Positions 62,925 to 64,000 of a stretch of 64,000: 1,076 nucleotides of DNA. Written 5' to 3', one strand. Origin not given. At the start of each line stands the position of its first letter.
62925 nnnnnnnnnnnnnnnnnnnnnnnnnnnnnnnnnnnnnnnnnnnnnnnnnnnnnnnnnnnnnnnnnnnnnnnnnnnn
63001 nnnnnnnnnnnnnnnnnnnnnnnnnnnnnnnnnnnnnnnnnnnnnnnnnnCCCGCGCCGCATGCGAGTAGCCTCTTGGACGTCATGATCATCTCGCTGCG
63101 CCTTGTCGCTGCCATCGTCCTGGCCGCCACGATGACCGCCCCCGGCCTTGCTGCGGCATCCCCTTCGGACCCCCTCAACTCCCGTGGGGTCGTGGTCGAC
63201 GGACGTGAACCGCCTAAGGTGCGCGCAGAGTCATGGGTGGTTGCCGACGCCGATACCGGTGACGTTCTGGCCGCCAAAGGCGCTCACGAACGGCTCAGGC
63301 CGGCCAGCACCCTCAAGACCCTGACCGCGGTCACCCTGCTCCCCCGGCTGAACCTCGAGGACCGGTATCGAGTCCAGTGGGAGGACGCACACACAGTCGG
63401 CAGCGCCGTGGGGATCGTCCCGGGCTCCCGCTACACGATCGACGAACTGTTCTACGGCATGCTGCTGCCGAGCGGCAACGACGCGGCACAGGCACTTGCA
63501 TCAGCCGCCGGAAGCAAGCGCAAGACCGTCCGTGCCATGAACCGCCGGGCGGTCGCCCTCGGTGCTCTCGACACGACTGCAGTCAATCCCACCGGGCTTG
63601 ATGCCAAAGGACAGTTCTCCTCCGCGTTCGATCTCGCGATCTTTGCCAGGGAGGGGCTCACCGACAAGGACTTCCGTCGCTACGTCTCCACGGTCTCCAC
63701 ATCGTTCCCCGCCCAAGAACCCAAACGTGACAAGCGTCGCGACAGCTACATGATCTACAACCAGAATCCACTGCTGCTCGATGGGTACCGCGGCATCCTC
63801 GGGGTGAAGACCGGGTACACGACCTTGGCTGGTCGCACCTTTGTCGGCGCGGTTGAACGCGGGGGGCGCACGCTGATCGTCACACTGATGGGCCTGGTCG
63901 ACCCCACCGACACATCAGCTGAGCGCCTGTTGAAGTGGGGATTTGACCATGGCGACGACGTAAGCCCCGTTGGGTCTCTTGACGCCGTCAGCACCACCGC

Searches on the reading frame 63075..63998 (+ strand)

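Call 81: search_protein_families(library=pfam, proteins=[window:63075-63998:+], max_evalue=0.0001)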
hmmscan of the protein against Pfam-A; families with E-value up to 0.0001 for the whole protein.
window:63075-63998:+ (308 aa): 2 families
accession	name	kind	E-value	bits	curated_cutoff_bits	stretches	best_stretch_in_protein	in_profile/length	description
PF00768.25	Peptidase_S11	-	3.4e-43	148.3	27.6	1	45-273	6-236/239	D-alanyl-D-alanine carboxypeptidase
PF13354.11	Beta-lactamase2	-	1.5e-05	24.9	22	1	53-172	1-120/214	Beta-lactamase enzyme family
